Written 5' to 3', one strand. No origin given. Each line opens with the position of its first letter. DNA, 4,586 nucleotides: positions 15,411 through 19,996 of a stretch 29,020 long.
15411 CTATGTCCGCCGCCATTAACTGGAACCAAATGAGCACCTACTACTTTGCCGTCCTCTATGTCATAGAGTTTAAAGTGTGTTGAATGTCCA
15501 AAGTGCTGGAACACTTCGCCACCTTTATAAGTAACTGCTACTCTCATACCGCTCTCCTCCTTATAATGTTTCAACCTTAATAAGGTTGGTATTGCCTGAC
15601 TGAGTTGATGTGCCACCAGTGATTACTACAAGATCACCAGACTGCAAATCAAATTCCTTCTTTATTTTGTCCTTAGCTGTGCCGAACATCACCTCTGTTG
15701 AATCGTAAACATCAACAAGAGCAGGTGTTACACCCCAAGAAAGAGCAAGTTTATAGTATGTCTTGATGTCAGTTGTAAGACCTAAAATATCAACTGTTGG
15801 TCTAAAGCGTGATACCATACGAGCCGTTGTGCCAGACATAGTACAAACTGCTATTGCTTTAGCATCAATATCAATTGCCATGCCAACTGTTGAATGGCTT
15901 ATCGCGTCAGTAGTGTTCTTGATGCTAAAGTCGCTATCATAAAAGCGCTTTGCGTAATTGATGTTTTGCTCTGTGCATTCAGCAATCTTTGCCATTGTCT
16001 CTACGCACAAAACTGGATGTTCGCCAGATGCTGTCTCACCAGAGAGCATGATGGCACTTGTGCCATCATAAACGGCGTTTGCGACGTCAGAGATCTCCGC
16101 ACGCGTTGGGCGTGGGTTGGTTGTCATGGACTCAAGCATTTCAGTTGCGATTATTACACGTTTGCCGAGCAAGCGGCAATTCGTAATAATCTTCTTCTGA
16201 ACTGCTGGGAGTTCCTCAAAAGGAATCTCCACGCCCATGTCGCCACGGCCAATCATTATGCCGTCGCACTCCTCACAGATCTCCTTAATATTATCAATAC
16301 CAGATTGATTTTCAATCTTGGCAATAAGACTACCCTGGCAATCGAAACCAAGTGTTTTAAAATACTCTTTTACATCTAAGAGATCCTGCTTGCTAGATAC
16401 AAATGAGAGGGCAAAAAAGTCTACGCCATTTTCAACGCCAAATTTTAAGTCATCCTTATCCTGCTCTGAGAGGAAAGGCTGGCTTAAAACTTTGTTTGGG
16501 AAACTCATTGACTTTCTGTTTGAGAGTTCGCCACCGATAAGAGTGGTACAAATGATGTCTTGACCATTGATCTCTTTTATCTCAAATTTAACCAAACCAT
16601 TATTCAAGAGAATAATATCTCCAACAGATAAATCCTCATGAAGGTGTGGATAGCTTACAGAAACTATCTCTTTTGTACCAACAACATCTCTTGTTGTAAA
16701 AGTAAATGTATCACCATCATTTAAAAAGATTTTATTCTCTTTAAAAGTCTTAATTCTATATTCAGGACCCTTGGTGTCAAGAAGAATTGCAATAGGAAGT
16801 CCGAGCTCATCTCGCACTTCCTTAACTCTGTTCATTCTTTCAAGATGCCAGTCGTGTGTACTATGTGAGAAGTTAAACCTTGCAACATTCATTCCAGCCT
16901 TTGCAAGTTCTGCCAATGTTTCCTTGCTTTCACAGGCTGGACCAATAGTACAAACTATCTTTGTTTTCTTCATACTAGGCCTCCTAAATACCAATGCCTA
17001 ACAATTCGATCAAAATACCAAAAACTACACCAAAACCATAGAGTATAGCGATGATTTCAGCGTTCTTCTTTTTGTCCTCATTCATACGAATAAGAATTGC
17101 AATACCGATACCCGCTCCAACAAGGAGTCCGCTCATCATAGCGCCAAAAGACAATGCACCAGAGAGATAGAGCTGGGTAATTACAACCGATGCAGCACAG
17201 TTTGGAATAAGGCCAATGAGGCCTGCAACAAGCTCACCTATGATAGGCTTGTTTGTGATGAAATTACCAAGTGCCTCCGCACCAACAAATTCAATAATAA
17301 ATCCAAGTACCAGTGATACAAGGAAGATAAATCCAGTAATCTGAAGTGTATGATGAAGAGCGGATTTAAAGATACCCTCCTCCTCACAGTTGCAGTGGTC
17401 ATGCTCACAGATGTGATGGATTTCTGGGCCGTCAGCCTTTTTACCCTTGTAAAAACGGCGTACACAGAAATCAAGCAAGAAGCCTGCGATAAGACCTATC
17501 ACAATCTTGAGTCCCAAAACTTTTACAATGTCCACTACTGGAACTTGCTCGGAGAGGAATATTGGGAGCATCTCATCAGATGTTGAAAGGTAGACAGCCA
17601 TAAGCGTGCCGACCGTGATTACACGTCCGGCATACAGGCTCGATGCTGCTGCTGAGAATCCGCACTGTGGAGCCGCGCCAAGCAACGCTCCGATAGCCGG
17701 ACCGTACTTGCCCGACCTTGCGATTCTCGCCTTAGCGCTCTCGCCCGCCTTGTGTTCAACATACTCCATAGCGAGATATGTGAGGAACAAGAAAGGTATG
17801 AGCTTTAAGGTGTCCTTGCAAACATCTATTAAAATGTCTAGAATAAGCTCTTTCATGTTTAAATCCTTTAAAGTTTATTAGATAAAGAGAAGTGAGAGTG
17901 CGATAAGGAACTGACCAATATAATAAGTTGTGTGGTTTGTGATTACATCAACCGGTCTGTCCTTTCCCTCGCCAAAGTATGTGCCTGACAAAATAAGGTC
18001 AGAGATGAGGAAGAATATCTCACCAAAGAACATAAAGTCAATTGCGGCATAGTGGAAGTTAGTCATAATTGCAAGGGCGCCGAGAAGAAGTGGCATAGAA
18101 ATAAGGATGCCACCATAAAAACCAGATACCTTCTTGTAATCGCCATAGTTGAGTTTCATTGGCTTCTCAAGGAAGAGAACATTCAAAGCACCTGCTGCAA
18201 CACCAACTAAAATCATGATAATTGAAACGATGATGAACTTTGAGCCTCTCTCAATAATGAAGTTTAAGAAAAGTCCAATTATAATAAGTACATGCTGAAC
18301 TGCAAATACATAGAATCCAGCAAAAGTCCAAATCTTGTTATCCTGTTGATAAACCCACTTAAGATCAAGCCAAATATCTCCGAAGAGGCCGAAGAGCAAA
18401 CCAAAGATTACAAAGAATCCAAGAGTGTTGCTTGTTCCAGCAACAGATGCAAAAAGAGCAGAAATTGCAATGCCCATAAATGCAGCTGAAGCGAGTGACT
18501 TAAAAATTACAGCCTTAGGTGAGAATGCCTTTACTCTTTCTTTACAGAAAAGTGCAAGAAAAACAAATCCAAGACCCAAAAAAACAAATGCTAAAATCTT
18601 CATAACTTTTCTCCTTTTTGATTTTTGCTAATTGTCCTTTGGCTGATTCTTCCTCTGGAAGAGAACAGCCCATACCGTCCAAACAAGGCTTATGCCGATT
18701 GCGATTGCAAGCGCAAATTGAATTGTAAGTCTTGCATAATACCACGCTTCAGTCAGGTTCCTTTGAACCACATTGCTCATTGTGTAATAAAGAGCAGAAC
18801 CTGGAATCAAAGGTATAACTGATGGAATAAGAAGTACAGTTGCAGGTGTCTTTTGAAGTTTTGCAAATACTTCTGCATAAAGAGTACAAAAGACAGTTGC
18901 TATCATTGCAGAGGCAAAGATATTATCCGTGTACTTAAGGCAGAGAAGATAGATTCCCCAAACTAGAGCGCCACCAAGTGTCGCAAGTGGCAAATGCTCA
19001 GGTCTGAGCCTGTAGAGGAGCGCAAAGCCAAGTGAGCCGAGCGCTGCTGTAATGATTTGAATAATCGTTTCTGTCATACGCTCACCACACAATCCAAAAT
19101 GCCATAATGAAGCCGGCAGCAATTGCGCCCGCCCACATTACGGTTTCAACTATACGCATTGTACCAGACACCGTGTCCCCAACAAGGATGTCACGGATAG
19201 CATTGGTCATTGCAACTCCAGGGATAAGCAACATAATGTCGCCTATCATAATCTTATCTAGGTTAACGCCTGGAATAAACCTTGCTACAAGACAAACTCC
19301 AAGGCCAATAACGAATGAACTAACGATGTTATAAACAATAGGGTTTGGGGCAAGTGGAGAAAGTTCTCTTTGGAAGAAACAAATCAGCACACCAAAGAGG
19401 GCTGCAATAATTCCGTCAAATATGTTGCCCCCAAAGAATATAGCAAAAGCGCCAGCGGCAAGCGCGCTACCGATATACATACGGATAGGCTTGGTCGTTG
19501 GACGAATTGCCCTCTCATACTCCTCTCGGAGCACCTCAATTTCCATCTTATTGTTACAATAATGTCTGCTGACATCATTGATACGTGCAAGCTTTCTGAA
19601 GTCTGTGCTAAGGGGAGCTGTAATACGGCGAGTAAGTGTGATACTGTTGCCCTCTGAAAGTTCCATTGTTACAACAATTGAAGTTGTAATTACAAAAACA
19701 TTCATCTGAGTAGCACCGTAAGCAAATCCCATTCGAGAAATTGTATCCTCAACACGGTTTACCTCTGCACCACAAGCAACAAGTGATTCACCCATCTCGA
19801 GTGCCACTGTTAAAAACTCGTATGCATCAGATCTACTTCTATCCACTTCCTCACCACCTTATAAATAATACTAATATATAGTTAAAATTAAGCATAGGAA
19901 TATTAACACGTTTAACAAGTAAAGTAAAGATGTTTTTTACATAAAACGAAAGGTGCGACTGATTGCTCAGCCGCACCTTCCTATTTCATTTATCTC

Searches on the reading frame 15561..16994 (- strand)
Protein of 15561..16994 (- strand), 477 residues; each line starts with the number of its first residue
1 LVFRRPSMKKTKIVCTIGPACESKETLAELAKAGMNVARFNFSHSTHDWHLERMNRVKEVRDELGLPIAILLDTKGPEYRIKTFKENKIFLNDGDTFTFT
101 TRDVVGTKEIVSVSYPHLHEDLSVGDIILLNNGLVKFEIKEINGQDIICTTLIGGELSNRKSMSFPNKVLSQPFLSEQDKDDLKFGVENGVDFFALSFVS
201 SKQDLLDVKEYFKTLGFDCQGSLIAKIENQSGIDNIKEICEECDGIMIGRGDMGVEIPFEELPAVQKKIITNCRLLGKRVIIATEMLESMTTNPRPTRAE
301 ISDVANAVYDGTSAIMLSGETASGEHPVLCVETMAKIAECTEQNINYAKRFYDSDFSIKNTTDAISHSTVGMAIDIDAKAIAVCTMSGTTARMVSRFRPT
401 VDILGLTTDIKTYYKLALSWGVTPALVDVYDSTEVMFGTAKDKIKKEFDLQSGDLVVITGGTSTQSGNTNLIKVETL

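Call 66: search_protein_families(library=pfam, proteins=[window:15561-16994:-], max_evalue=0.00001)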
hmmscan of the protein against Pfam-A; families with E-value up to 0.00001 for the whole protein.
window:15561-16994:- (477 aa): 2 families
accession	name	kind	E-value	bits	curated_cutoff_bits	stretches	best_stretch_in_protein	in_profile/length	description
PF00224.27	PK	-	1.2e-117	393.2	30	1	8-331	1-328/328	Pyruvate kinase, barrel domain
PF02887.21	PK_C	-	1e-32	113.1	28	1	363-474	1-113/114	Pyruvate kinase, alpha/beta domain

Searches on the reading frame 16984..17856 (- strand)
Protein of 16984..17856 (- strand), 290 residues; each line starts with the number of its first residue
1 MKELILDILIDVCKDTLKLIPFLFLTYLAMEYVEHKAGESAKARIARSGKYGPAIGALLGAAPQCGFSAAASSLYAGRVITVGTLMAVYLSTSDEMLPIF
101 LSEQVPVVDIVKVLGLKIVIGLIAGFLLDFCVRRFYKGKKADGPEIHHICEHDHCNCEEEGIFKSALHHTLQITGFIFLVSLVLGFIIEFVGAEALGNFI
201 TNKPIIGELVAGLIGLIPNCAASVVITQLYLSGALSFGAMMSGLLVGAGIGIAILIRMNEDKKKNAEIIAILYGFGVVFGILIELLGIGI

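Call 66: search_protein_families(library=pfam, proteins=[window:16984-17856:-], max_evalue=0.00001)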
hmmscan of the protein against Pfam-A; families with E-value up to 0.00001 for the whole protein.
window:16984-17856:- (290 aa): 1 family
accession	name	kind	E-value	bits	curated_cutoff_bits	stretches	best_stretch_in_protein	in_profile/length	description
PF11449.14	ArsP_2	-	4.6e-18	65.9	32.5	2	7-190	4-183/359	Putative, 10TM heavy-metal exporter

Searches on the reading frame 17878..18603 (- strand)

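Call 66: search_protein_families(library=pfam, proteins=[window:17878-18603:-], max_evalue=0.00001)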
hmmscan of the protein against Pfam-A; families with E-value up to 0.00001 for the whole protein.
window:17878-18603:- (241 aa): 1 family
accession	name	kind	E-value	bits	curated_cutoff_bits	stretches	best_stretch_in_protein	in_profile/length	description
PF07947.19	YhhN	-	4.7e-18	66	25.6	1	40-238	11-182/182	YhhN family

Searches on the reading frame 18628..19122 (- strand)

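Call 66: search_protein_families(library=pfam, proteins=[window:18628-19122:-], max_evalue=0.00001)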
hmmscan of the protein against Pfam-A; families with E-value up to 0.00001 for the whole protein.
window:18628-19122:- (164 aa): 2 families
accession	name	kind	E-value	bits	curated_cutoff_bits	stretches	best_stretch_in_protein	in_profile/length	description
PF12821.13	ThrE_2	-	3.1e-33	115.2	27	1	22-148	1-127/129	Threonine/Serine exporter, ThrE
PF06738.18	ThrE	-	6.8e-14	52.3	26.3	1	19-150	108-240/241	Putative threonine/serine exporter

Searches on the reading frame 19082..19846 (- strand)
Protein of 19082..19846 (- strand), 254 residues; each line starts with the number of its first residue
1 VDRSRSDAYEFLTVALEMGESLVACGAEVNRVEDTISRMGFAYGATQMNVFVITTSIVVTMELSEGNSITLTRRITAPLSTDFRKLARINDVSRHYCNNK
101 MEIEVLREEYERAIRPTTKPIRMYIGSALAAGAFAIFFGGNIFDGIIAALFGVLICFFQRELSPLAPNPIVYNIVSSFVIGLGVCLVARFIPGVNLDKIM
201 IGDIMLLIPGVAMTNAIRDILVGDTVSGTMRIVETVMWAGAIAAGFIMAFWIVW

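Call 66: search_protein_families(library=pfam, proteins=[window:19082-19846:-], max_evalue=0.00001)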
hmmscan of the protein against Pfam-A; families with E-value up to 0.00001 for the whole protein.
window:19082-19846:- (254 aa): 2 families
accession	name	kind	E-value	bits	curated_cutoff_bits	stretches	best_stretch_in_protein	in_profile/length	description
PF06738.18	ThrE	-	1e-60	205.6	26.3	1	14-250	2-238/241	Putative threonine/serine exporter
PF12821.13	ThrE_2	-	1.5e-06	28.9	27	1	125-249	3-126/129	Threonine/Serine exporter, ThrE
